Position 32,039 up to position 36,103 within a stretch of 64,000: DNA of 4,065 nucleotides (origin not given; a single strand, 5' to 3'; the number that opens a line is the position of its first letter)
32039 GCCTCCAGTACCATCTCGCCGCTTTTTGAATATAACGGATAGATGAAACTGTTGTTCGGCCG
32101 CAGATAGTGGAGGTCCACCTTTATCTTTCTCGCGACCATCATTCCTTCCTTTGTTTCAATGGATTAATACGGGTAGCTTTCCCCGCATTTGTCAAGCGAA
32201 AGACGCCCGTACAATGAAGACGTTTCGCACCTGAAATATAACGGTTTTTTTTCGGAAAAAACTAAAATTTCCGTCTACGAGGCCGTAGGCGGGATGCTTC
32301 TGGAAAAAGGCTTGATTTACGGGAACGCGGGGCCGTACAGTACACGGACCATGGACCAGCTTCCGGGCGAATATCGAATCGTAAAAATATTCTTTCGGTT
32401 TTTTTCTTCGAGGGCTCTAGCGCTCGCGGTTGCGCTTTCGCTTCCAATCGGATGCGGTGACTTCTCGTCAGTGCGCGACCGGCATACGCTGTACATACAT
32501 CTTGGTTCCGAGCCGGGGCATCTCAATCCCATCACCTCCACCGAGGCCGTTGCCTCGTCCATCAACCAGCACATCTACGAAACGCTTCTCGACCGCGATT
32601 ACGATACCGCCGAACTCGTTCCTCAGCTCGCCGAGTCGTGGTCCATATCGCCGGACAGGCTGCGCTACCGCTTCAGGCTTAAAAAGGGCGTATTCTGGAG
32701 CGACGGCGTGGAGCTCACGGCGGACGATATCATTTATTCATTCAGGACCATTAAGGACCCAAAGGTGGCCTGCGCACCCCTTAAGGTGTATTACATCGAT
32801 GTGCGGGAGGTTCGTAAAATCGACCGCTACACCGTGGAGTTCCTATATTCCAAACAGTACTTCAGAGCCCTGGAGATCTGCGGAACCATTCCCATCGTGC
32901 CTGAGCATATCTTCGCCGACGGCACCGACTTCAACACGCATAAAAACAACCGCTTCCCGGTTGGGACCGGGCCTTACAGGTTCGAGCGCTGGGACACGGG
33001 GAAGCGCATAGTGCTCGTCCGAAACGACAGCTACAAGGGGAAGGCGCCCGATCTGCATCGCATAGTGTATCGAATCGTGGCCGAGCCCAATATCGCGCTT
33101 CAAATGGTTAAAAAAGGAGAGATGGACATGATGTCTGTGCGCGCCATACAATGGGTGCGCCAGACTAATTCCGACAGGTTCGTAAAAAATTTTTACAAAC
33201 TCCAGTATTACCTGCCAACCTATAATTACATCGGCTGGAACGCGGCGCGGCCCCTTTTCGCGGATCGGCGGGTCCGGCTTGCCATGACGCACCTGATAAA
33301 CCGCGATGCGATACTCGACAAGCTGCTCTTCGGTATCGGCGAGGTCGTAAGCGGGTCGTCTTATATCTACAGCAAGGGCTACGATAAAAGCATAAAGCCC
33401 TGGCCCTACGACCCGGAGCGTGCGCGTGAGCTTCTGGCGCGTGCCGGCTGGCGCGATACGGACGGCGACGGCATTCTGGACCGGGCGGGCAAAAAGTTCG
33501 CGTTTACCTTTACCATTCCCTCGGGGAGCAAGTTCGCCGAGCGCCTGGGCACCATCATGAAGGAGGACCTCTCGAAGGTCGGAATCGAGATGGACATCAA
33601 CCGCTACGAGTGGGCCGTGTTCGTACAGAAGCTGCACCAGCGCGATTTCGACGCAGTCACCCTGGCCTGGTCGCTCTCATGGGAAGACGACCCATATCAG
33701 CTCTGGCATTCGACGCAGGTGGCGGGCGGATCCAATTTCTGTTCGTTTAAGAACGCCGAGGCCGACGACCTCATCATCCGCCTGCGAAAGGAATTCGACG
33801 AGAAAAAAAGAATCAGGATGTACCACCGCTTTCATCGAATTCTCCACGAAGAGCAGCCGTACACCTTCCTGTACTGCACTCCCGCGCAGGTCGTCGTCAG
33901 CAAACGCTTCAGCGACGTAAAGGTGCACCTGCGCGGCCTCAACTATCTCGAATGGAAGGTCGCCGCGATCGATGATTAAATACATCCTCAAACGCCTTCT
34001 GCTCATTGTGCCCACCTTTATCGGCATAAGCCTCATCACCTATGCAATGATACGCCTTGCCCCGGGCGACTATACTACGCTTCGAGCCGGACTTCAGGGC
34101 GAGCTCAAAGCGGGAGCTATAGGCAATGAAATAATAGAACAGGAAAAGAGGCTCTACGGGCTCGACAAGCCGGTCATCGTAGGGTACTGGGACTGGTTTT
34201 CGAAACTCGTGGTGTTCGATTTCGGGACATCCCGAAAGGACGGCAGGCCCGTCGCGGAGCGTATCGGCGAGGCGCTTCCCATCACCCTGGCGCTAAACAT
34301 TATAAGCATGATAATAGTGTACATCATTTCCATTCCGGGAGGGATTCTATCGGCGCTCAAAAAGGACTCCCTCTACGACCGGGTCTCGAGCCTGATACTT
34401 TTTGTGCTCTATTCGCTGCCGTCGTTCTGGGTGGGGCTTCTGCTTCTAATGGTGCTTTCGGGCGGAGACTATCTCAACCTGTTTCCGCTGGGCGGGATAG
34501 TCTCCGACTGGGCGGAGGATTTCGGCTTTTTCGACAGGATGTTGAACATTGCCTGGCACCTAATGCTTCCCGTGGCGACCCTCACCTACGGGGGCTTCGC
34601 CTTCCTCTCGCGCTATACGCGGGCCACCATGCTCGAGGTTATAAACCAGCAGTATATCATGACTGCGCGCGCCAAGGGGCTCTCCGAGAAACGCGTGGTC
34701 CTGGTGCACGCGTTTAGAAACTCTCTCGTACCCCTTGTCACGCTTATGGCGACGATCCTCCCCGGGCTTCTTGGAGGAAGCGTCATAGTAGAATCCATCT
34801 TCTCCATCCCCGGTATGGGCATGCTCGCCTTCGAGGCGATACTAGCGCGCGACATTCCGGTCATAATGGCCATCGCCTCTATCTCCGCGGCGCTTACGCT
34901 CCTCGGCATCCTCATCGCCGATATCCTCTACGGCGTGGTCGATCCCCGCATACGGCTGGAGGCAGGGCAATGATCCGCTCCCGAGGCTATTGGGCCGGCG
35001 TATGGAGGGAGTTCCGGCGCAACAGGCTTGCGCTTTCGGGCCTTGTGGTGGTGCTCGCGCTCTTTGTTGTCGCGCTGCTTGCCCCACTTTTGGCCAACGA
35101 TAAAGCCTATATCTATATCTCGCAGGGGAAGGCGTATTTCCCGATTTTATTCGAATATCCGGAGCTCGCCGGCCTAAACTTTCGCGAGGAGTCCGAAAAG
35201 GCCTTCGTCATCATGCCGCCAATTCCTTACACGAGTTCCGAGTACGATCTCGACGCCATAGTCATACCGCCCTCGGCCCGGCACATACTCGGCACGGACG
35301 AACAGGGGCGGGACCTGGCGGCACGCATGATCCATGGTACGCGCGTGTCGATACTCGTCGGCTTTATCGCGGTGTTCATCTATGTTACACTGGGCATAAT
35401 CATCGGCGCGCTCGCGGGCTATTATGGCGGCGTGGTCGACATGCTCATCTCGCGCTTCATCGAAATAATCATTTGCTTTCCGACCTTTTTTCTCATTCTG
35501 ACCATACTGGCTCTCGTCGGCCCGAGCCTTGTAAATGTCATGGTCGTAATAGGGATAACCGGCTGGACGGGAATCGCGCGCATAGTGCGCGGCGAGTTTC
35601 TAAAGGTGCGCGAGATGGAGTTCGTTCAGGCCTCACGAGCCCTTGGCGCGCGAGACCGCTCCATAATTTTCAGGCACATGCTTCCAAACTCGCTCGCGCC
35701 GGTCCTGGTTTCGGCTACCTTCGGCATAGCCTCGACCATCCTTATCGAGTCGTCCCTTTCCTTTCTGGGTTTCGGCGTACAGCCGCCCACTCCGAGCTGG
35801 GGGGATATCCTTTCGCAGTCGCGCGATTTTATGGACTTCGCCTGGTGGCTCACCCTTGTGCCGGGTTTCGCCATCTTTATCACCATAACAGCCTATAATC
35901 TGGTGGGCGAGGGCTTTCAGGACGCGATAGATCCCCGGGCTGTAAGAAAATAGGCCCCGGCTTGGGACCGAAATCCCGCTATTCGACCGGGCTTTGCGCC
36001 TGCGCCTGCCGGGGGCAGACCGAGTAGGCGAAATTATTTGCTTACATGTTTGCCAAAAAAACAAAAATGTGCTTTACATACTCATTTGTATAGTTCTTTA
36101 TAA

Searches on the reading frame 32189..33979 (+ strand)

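Call 3: search_protein_families(library=pfam, proteins=[window:32189-33979:+], max_evalue=0.01)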
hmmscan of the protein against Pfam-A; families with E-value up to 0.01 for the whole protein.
window:32189-33979:+ (596 aa): 1 family
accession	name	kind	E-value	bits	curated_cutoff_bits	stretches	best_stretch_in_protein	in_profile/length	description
PF00496.27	SBP_bac_5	-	5.6e-89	299.2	32.4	1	142-513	1-365/368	Bacterial extracellular solute-binding proteins, family 5 Middle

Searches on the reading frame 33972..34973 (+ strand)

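Call 3: search_protein_families(library=pfam, proteins=[window:33972-34973:+], max_evalue=0.01)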
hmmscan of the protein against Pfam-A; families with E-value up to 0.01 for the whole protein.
window:33972-34973:+ (333 aa): 2 families
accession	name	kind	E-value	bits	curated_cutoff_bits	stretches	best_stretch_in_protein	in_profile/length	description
PF00528.27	BPD_transp_1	-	3.4e-39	134.9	26.4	1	121-328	2-183/184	Binding-protein-dependent transport system inner membrane component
PF19300.4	BPD_transp_1_N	-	5.5e-08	33.4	23.8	1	1-105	1-110/114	Binding-prot-dependent transport system membrane comp, N-term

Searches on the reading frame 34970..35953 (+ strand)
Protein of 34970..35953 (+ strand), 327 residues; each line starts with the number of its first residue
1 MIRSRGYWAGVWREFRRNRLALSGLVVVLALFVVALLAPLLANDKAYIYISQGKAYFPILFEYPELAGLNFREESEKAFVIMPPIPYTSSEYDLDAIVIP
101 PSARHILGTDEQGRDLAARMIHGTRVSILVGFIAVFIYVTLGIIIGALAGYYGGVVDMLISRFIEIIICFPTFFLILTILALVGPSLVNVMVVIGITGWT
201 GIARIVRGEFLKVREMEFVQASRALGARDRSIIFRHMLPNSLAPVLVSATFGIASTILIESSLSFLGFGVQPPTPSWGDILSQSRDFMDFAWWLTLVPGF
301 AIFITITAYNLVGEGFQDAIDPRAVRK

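Call 3: search_protein_families(library=pfam, proteins=[window:34970-35953:+], max_evalue=0.01)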
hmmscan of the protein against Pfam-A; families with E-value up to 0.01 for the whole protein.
window:34970-35953:+ (327 aa): 3 families
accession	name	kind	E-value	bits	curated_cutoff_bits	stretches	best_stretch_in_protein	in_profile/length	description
PF00528.27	BPD_transp_1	-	5.6e-29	101.6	26.4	1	142-324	1-182/184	Binding-protein-dependent transport system inner membrane component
PF12911.12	OppC_N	-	3.1e-12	46.6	23.9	1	7-43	2-38/53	N-terminal TM domain of oligopeptide transport permease C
PF09973.14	DUF2208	-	0.0011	19.2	24.3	1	103-193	69-160/231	Predicted membrane protein (DUF2208)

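Call 14: find_encoding_contigs(protein=window:34970-35953:+, flank=6000, max_places=10)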
Protein window:34970-35953:+ (327 aa): 22 contigs read that carry it; 10 places shown.
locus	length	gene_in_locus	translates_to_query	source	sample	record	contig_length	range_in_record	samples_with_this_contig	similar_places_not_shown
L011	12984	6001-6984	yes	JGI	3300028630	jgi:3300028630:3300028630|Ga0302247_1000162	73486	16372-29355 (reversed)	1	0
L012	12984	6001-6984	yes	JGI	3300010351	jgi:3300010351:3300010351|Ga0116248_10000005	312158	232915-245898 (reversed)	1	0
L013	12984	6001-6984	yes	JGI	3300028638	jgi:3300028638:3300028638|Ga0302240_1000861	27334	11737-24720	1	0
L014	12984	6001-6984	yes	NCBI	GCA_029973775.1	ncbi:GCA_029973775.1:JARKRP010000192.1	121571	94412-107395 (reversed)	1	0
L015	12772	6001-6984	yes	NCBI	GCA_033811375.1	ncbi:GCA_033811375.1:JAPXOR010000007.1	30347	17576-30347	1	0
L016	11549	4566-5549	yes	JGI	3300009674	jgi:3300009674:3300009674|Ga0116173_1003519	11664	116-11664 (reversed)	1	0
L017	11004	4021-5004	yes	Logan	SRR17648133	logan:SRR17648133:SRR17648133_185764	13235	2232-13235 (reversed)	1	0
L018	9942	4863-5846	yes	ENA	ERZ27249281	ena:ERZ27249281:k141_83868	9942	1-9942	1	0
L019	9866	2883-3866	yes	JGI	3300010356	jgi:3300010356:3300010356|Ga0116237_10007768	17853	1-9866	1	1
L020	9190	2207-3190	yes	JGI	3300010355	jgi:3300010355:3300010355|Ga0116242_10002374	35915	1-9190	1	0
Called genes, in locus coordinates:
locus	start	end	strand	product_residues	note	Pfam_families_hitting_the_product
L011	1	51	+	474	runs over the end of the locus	PF02347:GDC-P (weak), PF00266:Aminotran_5, PF21478:GcvP2_C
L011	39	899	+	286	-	PF16881:LIAS_N, PF04055:Radical_SAM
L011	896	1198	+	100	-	-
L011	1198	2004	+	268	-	PF21948:LplA-B_cat, PF03099:BPL_LplA_LipB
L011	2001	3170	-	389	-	PF13487:HD_5, PF01966:HD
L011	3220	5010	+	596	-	PF00496:SBP_bac_5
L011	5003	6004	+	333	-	PF19300:BPD_transp_1_N (weak), PF00528:BPD_transp_1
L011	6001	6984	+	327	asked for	PF12911:OppC_N, PF00528:BPD_transp_1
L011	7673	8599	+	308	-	PF01555:N6_N4_Mtase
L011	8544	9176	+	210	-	PF09568:RE_MjaI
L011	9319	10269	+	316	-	PF20244:DUF6599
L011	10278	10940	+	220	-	PF00149:Metallophos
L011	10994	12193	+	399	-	PF03781:FGE-sulfatase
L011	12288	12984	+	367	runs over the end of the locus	PF03372:Exo_endo_phos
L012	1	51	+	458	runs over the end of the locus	PF02347:GDC-P (faint), PF00266:Aminotran_5, PF21478:GcvP2_C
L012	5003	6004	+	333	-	PF19300:BPD_transp_1_N (weak), PF00528:BPD_transp_1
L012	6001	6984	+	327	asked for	PF12911:OppC_N, PF00528:BPD_transp_1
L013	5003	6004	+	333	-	PF19300:BPD_transp_1_N (weak), PF00528:BPD_transp_1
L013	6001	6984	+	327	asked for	PF12911:OppC_N, PF00528:BPD_transp_1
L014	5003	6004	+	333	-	PF19300:BPD_transp_1_N (weak), PF00528:BPD_transp_1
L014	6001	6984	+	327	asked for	PF12911:OppC_N, PF00528:BPD_transp_1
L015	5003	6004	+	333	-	PF19300:BPD_transp_1_N (weak), PF00528:BPD_transp_1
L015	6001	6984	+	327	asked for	PF12911:OppC_N, PF00528:BPD_transp_1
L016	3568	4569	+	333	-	PF19300:BPD_transp_1_N (weak), PF00528:BPD_transp_1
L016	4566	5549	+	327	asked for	PF12911:OppC_N, PF00528:BPD_transp_1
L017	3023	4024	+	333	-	PF19300:BPD_transp_1_N (weak), PF00528:BPD_transp_1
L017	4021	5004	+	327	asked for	PF12911:OppC_N, PF00528:BPD_transp_1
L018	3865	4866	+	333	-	PF19300:BPD_transp_1_N (weak), PF00528:BPD_transp_1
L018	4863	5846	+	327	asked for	PF12911:OppC_N, PF00528:BPD_transp_1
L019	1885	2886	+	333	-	PF19300:BPD_transp_1_N (weak), PF00528:BPD_transp_1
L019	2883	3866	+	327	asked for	PF12911:OppC_N, PF00528:BPD_transp_1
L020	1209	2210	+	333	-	PF19300:BPD_transp_1_N (weak), PF00528:BPD_transp_1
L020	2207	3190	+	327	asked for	PF12911:OppC_N, PF00528:BPD_transp_1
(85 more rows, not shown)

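Call 17: find_related_loci(query=window:34970-35953:+, collection=genome_contigs, flank=8000)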
Query window:34970-35953:+ (327 aa) in genome_contigs; peptide patterns used: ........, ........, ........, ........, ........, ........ (x = any residue, [..] = any of these).
599 stretches matched a pattern (row limit reached: there are more); 476 encode a relative of the query (tblastn E <= 1e-3); the best 80 are kept; 80 distinct loci.
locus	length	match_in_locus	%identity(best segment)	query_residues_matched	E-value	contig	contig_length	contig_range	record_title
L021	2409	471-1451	90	1-327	0e+0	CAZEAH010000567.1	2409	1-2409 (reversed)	MAG TPA_asm: uncultured Leptospirales bacterium isolate binchicken_co58_57 genome assembly, contig: NODE_37112_length_24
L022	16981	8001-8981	88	1-327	0e+0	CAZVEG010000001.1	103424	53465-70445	MAG TPA_asm: uncultured Leptospirales bacterium isolate binchicken_co269_219 genome assembly, contig: NODE_200_length_10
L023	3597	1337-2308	90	4-327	0e+0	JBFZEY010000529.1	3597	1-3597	MAG: Spirochaetota bacterium isolate PPR_0600 k121_3747708, whole genome shotgun sequence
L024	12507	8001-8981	91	1-327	0e+0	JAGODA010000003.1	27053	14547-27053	MAG: Spirochaetes bacterium isolate Go_SlDig_bin_136 Go_SlDig_4854_length_27053_cov_4.325856, whole genome shotgun seque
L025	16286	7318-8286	80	5-327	3e-174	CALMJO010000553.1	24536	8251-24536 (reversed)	MAG TPA_asm: uncultured Spirochaetes bacterium isolate SRR5215464_bin.19_CONCOCT_v1.1_MAG genome assembly, contig: ERZ78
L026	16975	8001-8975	77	2-327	9e-173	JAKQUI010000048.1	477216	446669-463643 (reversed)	MAG: Spirochaetota bacterium isolate USST_maxbin.066 k141_1074218, whole genome shotgun sequence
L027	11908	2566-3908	78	1-326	1e-172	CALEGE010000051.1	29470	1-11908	MAG TPA_asm: uncultured Spirochaetia bacterium isolate SRR1562008_bin.80_CONCOCT_v1.1_MAG genome assembly, contig: ERZ72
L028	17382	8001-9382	78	5-327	2e-172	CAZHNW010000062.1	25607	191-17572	MAG TPA_asm: uncultured Leptospirales bacterium isolate binchicken_co42_67 genome assembly, contig: NODE_2160_length_256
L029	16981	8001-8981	80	1-327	1e-171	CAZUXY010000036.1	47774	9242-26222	MAG TPA_asm: uncultured Leptospirales bacterium isolate binchicken_co27_239 genome assembly, contig: NODE_1282_length_47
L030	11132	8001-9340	78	6-325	4e-170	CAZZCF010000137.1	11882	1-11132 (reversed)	MAG TPA_asm: uncultured Leptospirales bacterium isolate binchicken_co334_180 genome assembly, contig: NODE_9865_length_1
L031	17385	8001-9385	79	4-327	2e-168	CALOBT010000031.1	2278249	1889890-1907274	MAG: uncultured Spirochaetota bacterium isolate LOGT_bin.0113 genome assembly, contig: contig_15214, whole genome shotgu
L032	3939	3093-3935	88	4-284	1e-170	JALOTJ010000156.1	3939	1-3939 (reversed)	MAG: Spirochaetes bacterium isolate Prado230 scaffold_69054, whole genome shotgun sequence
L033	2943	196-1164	73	5-327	1e-172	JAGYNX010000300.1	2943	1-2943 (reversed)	MAG: Spirochaetes bacterium isolate M55B154 300, whole genome shotgun sequence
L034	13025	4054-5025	74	4-327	2e-163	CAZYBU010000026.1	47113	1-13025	MAG TPA_asm: uncultured Leptospirales bacterium isolate SRP141376_co5_362 genome assembly, contig: NODE_1687_length_4711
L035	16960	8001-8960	75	5-324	1e-161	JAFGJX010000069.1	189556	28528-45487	MAG: Spirochaetes bacterium isolate Zod_Metabat.30 k87_6919898, whole genome shotgun sequence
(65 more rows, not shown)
